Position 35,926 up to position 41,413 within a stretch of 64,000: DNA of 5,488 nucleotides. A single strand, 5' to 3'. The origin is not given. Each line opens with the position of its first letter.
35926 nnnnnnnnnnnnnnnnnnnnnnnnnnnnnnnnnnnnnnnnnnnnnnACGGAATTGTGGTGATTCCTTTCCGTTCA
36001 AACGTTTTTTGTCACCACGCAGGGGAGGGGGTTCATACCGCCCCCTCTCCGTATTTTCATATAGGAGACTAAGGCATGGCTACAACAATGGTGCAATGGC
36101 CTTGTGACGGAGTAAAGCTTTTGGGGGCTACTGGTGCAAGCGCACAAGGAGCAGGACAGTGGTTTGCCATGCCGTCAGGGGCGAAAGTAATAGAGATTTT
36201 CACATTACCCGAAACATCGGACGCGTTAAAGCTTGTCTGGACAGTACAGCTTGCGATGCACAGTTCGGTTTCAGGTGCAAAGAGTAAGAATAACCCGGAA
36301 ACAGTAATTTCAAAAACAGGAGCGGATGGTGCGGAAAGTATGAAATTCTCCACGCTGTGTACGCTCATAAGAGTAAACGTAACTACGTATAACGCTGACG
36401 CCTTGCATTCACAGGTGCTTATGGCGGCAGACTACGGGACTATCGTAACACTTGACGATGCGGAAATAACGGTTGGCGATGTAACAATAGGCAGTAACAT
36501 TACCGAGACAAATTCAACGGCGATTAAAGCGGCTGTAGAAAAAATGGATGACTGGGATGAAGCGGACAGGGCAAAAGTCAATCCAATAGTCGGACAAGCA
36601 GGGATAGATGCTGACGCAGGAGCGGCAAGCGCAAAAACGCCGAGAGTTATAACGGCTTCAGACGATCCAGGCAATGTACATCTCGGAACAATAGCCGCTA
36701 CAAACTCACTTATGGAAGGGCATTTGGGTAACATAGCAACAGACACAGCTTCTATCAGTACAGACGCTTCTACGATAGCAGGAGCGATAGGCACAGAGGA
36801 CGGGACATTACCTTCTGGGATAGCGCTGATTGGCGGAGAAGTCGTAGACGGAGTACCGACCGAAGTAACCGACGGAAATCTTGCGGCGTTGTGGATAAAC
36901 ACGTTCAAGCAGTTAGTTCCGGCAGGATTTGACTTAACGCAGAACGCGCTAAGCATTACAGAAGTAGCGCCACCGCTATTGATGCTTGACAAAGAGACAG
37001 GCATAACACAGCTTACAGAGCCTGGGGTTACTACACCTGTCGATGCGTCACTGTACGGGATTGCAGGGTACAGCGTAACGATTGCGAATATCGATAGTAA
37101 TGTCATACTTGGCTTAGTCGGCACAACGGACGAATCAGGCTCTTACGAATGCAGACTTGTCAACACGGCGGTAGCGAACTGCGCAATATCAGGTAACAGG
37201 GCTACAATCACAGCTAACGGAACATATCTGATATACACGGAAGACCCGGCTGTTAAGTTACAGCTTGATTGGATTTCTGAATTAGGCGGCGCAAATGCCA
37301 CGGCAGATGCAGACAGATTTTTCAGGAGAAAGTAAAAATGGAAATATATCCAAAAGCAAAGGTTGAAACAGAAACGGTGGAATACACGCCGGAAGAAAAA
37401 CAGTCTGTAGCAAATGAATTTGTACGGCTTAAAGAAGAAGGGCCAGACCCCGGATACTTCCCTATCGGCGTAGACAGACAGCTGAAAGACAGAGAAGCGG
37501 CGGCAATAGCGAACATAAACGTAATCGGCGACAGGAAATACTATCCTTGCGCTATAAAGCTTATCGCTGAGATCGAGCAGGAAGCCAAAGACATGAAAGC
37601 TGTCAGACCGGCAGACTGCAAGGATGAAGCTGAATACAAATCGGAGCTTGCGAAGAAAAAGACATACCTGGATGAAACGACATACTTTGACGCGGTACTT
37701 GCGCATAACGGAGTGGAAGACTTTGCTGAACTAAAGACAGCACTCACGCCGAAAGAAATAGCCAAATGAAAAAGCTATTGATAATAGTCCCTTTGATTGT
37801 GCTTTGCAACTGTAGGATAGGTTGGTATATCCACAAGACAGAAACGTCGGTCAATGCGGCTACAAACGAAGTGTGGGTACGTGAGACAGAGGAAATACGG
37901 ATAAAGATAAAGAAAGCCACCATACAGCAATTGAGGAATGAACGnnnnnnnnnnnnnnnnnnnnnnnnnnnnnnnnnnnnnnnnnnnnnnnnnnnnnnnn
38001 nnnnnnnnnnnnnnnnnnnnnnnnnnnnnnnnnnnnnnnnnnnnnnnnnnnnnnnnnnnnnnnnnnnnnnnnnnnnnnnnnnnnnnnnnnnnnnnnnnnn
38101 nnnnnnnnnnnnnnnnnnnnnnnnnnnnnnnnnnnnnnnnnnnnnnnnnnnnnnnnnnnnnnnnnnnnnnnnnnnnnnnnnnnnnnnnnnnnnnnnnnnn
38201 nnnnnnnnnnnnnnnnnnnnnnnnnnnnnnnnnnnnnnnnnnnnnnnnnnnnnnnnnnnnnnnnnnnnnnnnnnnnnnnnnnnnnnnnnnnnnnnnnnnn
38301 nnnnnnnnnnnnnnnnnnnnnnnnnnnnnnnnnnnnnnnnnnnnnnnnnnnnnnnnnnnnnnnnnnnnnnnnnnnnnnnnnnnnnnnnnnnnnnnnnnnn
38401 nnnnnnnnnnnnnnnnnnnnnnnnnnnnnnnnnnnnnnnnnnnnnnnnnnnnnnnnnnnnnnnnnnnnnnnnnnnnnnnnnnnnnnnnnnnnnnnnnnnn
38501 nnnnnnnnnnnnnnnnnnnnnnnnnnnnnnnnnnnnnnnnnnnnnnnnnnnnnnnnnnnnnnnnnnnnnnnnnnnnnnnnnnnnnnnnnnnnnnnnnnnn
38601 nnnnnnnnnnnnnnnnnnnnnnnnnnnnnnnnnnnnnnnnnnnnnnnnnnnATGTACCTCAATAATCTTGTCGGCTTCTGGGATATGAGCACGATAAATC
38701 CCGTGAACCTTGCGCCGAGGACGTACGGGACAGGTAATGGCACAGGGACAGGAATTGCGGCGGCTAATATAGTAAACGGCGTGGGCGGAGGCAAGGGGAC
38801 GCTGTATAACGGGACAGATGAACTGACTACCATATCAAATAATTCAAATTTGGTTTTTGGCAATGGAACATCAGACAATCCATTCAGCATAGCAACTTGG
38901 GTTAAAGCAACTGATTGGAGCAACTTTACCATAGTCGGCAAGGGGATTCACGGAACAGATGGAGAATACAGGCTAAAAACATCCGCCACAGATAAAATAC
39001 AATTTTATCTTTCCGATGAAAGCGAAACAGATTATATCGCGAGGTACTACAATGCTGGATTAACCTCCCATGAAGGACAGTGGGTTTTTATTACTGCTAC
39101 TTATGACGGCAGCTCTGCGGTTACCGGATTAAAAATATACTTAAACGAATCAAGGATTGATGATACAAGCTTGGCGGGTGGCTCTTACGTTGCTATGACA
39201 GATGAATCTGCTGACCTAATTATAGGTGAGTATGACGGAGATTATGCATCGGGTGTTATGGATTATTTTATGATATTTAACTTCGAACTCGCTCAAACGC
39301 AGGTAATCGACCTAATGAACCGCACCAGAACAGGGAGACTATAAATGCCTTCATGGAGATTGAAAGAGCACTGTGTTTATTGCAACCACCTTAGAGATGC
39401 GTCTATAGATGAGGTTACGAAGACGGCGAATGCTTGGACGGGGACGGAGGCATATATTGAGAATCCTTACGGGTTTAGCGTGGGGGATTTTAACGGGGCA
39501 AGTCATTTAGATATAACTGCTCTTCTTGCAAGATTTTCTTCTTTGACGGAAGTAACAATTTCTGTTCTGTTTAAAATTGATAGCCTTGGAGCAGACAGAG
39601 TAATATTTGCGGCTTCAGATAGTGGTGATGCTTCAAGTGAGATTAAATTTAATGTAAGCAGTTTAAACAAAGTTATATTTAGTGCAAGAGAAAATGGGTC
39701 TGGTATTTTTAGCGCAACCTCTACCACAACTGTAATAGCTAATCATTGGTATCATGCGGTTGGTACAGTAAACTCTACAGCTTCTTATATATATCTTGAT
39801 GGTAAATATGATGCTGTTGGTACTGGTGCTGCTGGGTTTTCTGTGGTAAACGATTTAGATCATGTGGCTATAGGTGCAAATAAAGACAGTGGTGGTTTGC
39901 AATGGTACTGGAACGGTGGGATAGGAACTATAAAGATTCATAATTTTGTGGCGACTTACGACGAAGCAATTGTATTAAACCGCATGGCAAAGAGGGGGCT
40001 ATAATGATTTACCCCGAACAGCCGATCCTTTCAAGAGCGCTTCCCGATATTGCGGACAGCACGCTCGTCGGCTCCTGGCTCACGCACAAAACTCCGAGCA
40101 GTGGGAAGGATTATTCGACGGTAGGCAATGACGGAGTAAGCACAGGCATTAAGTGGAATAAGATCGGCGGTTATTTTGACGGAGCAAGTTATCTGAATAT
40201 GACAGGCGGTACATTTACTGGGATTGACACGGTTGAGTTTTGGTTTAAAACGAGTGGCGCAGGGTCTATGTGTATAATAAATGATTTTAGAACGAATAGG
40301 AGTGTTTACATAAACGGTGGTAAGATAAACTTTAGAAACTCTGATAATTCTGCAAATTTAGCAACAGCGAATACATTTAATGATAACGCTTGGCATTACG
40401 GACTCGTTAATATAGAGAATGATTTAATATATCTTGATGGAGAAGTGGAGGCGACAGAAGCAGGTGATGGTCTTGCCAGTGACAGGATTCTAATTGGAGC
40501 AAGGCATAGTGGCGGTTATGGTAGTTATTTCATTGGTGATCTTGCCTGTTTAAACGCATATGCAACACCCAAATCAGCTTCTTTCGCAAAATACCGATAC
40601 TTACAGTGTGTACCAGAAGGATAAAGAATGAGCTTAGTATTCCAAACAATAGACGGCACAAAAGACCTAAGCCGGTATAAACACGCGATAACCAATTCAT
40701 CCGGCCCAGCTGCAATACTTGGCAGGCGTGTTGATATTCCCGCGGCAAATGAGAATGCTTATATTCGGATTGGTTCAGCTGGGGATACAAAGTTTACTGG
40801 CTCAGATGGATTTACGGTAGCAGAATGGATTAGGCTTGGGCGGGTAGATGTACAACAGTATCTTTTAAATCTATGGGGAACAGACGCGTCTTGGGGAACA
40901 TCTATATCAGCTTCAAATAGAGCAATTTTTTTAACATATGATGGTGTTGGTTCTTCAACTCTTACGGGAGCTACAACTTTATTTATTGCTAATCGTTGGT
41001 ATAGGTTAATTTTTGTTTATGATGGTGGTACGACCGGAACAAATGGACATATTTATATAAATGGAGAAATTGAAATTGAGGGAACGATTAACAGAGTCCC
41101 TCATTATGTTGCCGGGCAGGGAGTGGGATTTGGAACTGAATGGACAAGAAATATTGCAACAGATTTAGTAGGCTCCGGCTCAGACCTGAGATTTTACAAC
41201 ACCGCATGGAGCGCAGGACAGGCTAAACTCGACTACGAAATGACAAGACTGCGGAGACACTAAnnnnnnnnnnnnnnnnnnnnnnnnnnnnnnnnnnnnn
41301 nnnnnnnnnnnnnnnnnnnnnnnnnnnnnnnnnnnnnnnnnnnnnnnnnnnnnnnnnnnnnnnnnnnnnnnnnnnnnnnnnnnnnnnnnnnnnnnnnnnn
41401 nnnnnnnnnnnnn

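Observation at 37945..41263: Five tandem LamG-type lectin-fold paralogs inside the head-to-connector region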

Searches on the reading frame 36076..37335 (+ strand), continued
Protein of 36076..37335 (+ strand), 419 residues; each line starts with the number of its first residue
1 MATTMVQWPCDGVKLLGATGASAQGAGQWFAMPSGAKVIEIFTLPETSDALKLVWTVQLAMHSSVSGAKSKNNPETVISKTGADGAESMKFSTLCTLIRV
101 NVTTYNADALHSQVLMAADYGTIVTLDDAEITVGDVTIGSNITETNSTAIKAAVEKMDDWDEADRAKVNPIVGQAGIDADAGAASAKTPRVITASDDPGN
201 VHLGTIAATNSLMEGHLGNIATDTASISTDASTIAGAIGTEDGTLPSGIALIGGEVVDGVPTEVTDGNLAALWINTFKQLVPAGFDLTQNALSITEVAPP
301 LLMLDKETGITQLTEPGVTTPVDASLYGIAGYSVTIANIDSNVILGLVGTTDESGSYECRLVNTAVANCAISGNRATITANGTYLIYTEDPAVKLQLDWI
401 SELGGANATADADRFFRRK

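Call 106: search_dna_similar(query=P0061, collection=phages, mode=protein, max_evalue=0.001, max_rows=15)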
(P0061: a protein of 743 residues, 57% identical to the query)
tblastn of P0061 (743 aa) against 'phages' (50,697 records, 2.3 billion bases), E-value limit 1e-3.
Records with a match: 12; places in all: 12; records where one place covers at least 80% of the query: 0.
Best place of each record, by identity: 60-80% 10; <60% 2.
By first word of the organism name: Rhizobium 10; Caulobacter 2.
By host as written in the record: Caulobacter crescentus 2; Rhizobium phaseoli INC1-2 2; Rhizobium sp. N941 2; R. phaseoli INC 1-2 1; R. phaseoli S20 1; R. etli NXC12 1; Rhizobium phaseoli T2_3 1; Rhizobium phaseoli T3_6 1; and 1 more.
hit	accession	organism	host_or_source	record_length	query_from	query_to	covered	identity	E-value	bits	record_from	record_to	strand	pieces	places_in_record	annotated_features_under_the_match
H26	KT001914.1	Caulobacter phage Seuss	Caulobacter crescentus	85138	645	733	12%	36.0%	5e-4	50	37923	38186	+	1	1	hypothetical protein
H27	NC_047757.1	Caulobacter phage Seuss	Caulobacter crescentus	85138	645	733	12%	36.0%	5e-4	50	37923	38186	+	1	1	hypothetical protein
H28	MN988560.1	Rhizobium phage RHph_TM21B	R. phaseoli INC 1-2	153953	1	30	4%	70.0%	3e-4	50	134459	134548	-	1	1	hypothetical protein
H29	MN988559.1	Rhizobium phage RHph_TM39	R. phaseoli S20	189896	1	30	4%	70.0%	3e-4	50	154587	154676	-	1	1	hypothetical protein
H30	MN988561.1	Rhizobium phage RHph_TM61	R. etli NXC12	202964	1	30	4%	70.0%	3e-4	50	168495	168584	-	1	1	hypothetical protein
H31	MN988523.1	Rhizobium phage RHph_TM2_3B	Rhizobium phaseoli T2_3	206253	1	30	4%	70.0%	3e-4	50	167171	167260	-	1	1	hypothetical protein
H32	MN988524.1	Rhizobium phage RHph_TM3_3_6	Rhizobium phaseoli T3_6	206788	1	30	4%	70.0%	3e-4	50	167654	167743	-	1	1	hypothetical protein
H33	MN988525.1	Rhizobium phage RHph_Y65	Rhizobium phaseoli INC1-2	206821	1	30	4%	70.0%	3e-4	50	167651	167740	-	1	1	hypothetical protein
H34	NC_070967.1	Rhizobium phage RHph_Y65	Rhizobium phaseoli INC1-2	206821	1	30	4%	70.0%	3e-4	50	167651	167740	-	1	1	hypothetical protein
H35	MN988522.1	Rhizobium phage RHph_TM40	Rhizobium leg. CIAT894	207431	1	30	4%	70.0%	3e-4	50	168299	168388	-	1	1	hypothetical protein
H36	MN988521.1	Rhizobium phage RHph_TM30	Rhizobium sp. N941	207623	1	30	4%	70.0%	3e-4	50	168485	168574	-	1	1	hypothetical protein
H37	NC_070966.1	Rhizobium phage RHph_TM30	Rhizobium sp. N941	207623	1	30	4%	70.0%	3e-4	50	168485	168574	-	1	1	hypothetical protein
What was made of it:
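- Tried and rejected: P0061, a repeat-rich family-A member, gave only marginal partial hits to hypothetical proteins of Rhizobium and Caulobacter phages (call 106).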

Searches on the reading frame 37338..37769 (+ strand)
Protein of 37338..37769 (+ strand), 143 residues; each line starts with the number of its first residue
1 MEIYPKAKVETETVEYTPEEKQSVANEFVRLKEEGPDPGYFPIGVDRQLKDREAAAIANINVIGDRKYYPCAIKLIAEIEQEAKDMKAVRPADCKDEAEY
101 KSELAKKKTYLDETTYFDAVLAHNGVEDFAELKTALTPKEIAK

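Call 5: search_protein_families(library=phrogs, proteins=[window:37338-37769:+], max_evalue=0.01)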
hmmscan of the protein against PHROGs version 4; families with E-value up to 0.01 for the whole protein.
window:37338-37769:+ (143 aa): 0 families

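Call 6: search_protein_families(library=pfam, proteins=[window:37338-37769:+], max_evalue=0.01)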
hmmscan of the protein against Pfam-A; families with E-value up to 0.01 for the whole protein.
window:37338-37769:+ (143 aa): 0 families

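Call 81: search_protein_families(library=phrogs, proteins=[window:37338-37769:+], max_evalue=0.01)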
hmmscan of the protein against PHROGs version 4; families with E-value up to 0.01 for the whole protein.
window:37338-37769:+ (143 aa): 0 families

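Call 104: search_solved_structures(query=A8, max_evalue=1)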
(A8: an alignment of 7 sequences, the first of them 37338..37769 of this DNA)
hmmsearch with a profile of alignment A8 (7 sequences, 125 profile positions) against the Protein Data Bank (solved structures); distinct sequences matched with E-value up to 1: 1.
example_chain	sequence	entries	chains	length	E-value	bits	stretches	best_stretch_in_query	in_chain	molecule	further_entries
2lta_A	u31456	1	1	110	0.65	13.7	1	31-89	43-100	De novo designed protein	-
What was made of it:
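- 37338..37769 (+): Cassette protein B (143 aa). It belongs to a small family with a conserved N-terminal YPKA motif and always lies between protein A and the LamG genes. It has no family or structure hit (calls 5, 6, 81, 104).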

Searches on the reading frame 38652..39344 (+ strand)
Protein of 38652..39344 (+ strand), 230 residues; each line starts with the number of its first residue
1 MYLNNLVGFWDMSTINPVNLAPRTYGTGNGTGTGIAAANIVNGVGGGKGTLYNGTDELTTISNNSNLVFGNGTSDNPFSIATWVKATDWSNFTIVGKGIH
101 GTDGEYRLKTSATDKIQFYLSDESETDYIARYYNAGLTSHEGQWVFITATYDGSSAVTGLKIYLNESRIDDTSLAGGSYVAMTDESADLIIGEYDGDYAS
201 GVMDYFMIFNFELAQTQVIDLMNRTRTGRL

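Call 3: search_protein_families(library=pfam, proteins=[window:38652-39344:+], max_evalue=1)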
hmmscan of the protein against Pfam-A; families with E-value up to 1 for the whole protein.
window:38652-39344:+ (230 aa): 2 families
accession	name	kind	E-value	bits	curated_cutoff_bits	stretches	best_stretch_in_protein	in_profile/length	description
PF13385.13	Laminin_G_3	-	3.9e-15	56.7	27.6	1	73-218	14-150/151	Concanavalin A-like lectin/glucanases superfamily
PF07953.20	Toxin_R_bind_N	-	2.2e-05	24.7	23.8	1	42-212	23-190/191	Clostridium neurotoxin, N-terminal receptor binding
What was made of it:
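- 38652..39344 (+): G2: a single LamG_3 domain with the N-terminal signature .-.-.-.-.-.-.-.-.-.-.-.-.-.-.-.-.. PF13385 scores 56.7 bits (call 3).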

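Call 4: search_protein_families(library=phrogs, proteins=[window:38652-39344:+], max_evalue=0.1)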
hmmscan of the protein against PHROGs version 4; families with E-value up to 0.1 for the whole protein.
window:38652-39344:+ (230 aa): 1 family
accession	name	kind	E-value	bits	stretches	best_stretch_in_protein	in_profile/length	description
phrog_21223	-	unknown function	4.8e-06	26.2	1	70-221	24-179/710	-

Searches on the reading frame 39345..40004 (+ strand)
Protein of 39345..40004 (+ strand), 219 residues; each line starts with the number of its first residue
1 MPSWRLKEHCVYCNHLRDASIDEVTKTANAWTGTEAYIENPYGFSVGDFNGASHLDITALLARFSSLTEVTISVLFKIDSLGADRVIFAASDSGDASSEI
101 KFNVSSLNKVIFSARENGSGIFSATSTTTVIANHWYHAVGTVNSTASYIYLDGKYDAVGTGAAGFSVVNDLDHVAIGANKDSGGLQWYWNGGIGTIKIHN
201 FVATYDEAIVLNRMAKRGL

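Call 3: search_protein_families(library=pfam, proteins=[window:39345-40004:+], max_evalue=1)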
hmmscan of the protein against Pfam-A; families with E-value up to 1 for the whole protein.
window:39345-40004:+ (219 aa): 3 families
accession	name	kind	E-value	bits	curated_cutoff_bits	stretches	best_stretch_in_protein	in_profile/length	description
PF13385.13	Laminin_G_3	-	1.2e-17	64.9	27.6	1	52-206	4-148/151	Concanavalin A-like lectin/glucanases superfamily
PF02973.23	Sialidase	-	2.9e-06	27.3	26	1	60-207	23-180/189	Sialidase, N-terminal domain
PF12256.14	TcdB_toxin_midN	-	0.023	14.4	24.8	1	43-173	29-158/181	Insecticide toxin TcdB middle/N-terminal region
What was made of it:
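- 39345..40004 (+): G3: a single LamG_3 domain with the N-terminal signature M-P-S-W-R-L-K ... W-(T/A)-G-T-E-A-Y. In relatives this is the position where the domain body is swapped. PF13385 scores 64.9 bits (call 3).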

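Call 4: search_protein_families(library=phrogs, proteins=[window:39345-40004:+], max_evalue=0.1)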
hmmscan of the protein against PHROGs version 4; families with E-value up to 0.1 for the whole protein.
window:39345-40004:+ (219 aa): 3 families
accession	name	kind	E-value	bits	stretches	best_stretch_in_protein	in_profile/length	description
phrog_3545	-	unknown function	3.7e-08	32.9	1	62-209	812-969/1115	-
phrog_8510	-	head and packaging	2.6e-07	29.8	1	48-199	733-884/1348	virion structural protein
phrog_38322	-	unknown function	0.00024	21.1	1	55-209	342-496/506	-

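Call 13: find_encoding_contigs(protein=window:39345-40004:+, flank=10000, max_places=6)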
Protein window:39345-40004:+ (219 aa): 2 contigs read that carry it; 1 place shown.
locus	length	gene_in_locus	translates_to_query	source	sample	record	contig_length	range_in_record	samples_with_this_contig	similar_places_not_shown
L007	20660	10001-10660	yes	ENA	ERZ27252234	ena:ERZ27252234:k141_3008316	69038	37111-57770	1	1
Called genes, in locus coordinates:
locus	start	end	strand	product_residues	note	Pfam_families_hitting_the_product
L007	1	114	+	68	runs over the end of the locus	-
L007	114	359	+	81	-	-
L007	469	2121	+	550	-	-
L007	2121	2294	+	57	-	-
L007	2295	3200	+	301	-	-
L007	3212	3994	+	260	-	-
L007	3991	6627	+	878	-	PF25209:Phage_capsid_4, PF10124:Mu-like_gpT (weak)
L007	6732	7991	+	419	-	-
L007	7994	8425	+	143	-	-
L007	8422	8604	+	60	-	-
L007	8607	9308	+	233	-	-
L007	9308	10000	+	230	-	PF07953:Toxin_R_bind_N (weak), PF13385:Laminin_G_3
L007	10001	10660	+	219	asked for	PF02973:Sialidase (weak), PF13385:Laminin_G_3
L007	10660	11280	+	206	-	-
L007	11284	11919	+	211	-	PF13385:Laminin_G_3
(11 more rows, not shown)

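Call 14: find_homologous_proteins(query=window:39345-40004:+, max_evalue=0.001)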
Query window:39345-40004:+ (219 aa): 1 proteins with E <= 0.001 among 237 candidates.
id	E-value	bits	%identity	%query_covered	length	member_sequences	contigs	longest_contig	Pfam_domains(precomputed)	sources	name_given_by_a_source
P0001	1.2e-140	485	100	100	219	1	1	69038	PF13385.14,PF02973.23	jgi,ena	-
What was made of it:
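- Tried and rejected: G3 alone had no homolog but itself in the indexed search (call 14).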

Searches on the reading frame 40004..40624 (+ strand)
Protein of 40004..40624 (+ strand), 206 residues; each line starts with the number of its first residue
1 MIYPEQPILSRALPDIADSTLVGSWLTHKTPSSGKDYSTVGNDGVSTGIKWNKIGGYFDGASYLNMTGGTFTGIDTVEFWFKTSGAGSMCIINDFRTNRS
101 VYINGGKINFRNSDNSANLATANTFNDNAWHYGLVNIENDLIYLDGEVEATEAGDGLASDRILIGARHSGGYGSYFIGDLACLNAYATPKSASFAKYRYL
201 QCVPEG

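Call 3: search_protein_families(library=pfam, proteins=[window:40004-40624:+], max_evalue=1)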
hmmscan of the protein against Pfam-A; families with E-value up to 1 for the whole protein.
window:40004-40624:+ (206 aa): 0 families
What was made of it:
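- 40004..40624 (+): G4: a single LamG-type domain with the N-terminal signature ....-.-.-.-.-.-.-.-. and the C-terminus ...V-P-E-G. It has no Pfam hit itself (call 3).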

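Call 4: search_protein_families(library=phrogs, proteins=[window:40004-40624:+], max_evalue=0.1)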
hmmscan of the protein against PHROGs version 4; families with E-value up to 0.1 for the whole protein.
window:40004-40624:+ (206 aa): 2 families
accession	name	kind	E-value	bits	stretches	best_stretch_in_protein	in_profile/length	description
phrog_17320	-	unknown function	0.0044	15.8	1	71-196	944-1087/1373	-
phrog_14120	-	unknown function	0.049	14.7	0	54-78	25-49/59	-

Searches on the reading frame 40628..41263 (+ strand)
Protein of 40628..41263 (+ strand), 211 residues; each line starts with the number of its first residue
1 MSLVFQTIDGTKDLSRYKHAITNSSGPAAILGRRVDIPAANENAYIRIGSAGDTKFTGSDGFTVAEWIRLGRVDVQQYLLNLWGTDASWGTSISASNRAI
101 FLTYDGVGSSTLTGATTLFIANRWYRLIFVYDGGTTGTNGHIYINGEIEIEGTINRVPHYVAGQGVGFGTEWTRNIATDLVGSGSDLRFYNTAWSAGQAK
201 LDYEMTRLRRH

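Call 3: search_protein_families(library=pfam, proteins=[window:40628-41263:+], max_evalue=1)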
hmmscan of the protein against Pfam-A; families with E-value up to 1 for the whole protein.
window:40628-41263:+ (211 aa): 2 families
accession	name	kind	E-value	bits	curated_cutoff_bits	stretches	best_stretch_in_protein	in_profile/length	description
PF13385.13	Laminin_G_3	-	1.4e-11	45.2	27.6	1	43-198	4-149/151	Concanavalin A-like lectin/glucanases superfamily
PF22779.3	OB_SHLD2_2nd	-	0.18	12.2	27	1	72-100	39-67/82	Shieldin complex subunit 2, second OB fold domain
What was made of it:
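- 40628..41263 (+): G5: a single LamG_3 domain with the N-terminal signature M-S-L-V-F-...-D-L-S-R-Y-K. PF13385 scores 45.2 bits (call 3).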

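Call 4: search_protein_families(library=phrogs, proteins=[window:40628-41263:+], max_evalue=0.1)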
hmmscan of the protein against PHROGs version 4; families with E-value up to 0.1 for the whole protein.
window:40628-41263:+ (211 aa): 4 families
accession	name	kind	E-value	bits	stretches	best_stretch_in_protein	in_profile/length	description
phrog_3545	-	unknown function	1.3e-05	24.5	1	23-158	776-927/1115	-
phrog_8510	-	head and packaging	0.00037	19.3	1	59-207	753-901/1348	virion structural protein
phrog_21223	-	unknown function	0.002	17.5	1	40-146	12-122/710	-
phrog_29583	-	other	0.0074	16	1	151-210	148-205/468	DNA methyltransferase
